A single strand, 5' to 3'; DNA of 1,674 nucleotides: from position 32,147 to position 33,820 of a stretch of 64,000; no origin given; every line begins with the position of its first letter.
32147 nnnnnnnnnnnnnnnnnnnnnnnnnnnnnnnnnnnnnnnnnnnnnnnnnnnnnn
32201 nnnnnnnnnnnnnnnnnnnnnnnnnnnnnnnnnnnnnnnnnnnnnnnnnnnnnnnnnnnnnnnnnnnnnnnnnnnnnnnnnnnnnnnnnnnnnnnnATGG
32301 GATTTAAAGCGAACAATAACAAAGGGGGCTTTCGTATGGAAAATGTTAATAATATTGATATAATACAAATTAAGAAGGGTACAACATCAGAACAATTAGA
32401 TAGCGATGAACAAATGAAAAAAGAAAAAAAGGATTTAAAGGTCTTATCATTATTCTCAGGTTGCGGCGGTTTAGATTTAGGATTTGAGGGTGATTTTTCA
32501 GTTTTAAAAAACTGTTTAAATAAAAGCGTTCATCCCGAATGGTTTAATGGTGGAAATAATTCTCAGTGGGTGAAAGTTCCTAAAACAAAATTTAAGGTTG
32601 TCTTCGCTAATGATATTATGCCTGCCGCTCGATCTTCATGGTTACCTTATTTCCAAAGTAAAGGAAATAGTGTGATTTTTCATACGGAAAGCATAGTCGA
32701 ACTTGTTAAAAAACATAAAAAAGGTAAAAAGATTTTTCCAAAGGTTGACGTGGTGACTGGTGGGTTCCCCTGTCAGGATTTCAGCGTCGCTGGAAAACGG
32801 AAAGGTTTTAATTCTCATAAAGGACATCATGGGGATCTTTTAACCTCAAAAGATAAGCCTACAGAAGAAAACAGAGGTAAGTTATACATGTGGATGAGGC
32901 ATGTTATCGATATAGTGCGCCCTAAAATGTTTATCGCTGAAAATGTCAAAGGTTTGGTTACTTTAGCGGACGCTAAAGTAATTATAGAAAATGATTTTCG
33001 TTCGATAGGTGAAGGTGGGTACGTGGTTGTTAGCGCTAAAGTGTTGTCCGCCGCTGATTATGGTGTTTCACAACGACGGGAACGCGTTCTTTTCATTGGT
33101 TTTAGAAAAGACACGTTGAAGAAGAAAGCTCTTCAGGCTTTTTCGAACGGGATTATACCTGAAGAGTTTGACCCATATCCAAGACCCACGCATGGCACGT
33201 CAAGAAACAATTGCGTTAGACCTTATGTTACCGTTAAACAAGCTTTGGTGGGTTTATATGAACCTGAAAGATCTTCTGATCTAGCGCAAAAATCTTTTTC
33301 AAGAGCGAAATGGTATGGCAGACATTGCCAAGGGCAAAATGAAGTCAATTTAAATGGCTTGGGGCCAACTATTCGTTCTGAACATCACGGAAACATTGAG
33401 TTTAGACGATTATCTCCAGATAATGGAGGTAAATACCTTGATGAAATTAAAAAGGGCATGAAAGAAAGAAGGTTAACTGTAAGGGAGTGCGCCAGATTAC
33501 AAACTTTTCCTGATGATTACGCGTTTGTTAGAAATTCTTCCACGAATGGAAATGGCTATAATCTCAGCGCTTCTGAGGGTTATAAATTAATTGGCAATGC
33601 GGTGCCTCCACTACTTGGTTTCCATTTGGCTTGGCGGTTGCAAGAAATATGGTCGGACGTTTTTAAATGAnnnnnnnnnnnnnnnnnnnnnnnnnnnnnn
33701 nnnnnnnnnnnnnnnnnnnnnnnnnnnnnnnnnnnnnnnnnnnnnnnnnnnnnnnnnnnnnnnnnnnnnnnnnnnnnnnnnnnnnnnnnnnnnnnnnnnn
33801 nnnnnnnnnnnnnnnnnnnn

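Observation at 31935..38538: Compositionally distinct defense island (R-M + Vsr + TIR-NTPase) inserted within a glycan biosynthesis supercluster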

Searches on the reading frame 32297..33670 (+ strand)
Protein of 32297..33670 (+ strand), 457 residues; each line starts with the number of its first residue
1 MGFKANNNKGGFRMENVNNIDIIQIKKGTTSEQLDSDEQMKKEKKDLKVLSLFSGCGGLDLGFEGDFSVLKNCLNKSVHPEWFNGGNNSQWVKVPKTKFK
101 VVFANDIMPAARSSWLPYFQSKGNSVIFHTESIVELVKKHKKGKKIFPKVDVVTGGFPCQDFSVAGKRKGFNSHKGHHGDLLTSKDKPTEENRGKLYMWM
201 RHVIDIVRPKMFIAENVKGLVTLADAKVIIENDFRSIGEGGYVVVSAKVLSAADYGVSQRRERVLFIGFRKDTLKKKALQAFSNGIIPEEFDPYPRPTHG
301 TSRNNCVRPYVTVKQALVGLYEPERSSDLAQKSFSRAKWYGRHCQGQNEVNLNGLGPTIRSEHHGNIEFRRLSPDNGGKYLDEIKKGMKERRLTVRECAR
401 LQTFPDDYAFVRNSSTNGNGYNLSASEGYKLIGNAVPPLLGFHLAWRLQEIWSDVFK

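Call 5: search_protein_families(library=pfam, proteins=[window:32297-33670:+])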
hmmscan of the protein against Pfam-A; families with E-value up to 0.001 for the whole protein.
window:32297-33670:+ (457 aa): 1 family
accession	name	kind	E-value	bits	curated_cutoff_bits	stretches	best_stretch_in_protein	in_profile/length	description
PF00145.23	DNA_methylase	-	2.1e-50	172.5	22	1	47-448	1-322/324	C-5 cytosine-specific DNA methylase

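Call 6: search_protein_families(library=padloc, proteins=[window:32297-33670:+], max_evalue=0.01)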
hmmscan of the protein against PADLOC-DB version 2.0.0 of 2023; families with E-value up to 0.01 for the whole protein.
window:32297-33670:+ (457 aa): 61 families (the best 25 are shown)
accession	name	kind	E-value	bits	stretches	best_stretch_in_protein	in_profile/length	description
PDLC03378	MTase_II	-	2.1e-75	252.2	1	47-454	3-332/344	Type II methyltransferase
PDLC03272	MTase_II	-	2.1e-54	183.2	2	190-440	158-378/407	Type II methyltransferase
PDLC00031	DruM2|DruM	-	1e-51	174.1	2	40-320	5-209/361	DNA cytosine methylase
PDLC00027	DruM2|DruM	-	5.7e-49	165.4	3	94-273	28-175/361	DNA cytosine methylase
PDLC03234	MTase_II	-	1.2e-47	161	2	99-330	26-212/375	Type II methyltransferase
PDLC03326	MTase_II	-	3.3e-40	136.5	3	188-335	94-229/412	Type II methyltransferase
PDLC00033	DruM2|DruM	-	7.1e-40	135.4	1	37-451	12-363/368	DNA cytosine methylase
PDLC00026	DruM2|DruM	-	2.3e-37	127.3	1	45-449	3-315/336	DNA cytosine methylase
PDLC00030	DruM2|DruM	-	1.5e-36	124.4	3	185-286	101-201/380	DNA cytosine methylase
PDLC02649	DrmMII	-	2e-36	123.9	2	130-273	97-223/422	DrmMII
PDLC02650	DrmMII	-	4.1e-32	109.6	2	241-445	215-411/435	DrmMII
PDLC02648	DrmMII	-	2.8e-31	106.8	2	132-275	84-233/468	DrmMII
PDLC03232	MTase_II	-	3.3e-29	100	2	149-272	132-249/465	Type II methyltransferase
PDLC03237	MTase_II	-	4.8e-29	98.9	2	130-282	852-981/1036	Type II methyltransferase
PDLC02656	DrmMII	-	1.8e-27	94.3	2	145-320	69-232/491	DrmMII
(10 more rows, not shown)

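Call 37: search_solved_structures(query=window:32336-33670:+, max_evalue=0.00001)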
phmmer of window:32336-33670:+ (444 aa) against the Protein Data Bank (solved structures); distinct sequences matched with E-value up to 0.00001: 42.
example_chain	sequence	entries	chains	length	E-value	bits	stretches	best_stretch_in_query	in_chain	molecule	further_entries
1dct_A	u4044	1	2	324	2.2e-25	92.6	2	131-260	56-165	PROTEIN (MODIFICATION METHYLASE HAEIII)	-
3ubt_Y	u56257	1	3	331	3.8e-24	88.6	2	145-260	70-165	Modification methylase HaeIII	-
8yf3_A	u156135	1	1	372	4.3e-17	65.3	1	136-268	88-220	Cytosine-specific methyltransferase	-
1fjx_A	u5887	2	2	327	1.5e-15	60.3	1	131-260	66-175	HHAI DNA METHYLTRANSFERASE | MODIFICATION METHYLASE HHAI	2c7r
1svu_A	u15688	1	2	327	1.5e-15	60.2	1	131-260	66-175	Modification methylase HhaI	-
10mh_A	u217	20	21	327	2.3e-15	59.6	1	131-399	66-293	PROTEIN (CYTOSINE-SPECIFIC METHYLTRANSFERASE HHAI) | HaeIII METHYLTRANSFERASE | Modification methylase HhaI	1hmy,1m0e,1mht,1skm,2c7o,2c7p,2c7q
2uyh_A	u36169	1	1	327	2.7e-15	59.4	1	131-260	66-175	MODIFICATION METHYLASE HHAI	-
2i9k_A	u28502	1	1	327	3.1e-15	59.2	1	131-399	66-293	Modification methylase HhaI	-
2zcj_A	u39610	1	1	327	5.5e-15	58.4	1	131-399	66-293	Modification methylase HhaI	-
2uz4_A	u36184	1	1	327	1e-14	57.5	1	131-399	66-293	MODIFICATION METHYLASE HHAI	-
2uyc_A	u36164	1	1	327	1e-14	57.5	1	131-399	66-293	MODIFICATION METHYLASE HHAI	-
2z6q_A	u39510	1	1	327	1.4e-14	57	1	131-399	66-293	Modification methylase HhaI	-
2z6u_A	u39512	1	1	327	1.5e-14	56.9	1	131-399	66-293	Modification methylase HhaI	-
2z6a_A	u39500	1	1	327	3.4e-14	55.8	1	131-399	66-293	Modification methylase HhaI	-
3lx6_A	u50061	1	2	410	2.1e-12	49.8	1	131-391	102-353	Cytosine-specific methyltransferase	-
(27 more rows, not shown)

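Call 38: search_protein_families(library=ncbifam, proteins=[window:32336-33670:+], max_evalue=0.01)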
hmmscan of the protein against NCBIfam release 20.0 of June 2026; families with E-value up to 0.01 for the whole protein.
window:32336-33670:+ (444 aa): 2 families
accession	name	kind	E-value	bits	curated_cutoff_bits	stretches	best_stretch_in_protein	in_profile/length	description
TIGR00675.1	dcm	superfamily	3.6e-46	158.3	100.65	1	36-427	1-321/329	DNA (cytosine-5-)-methyltransferase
NF007772.0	PRK10458.1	subfamily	7.6e-17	61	710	1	26-392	81-416/472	DNA cytosine methylase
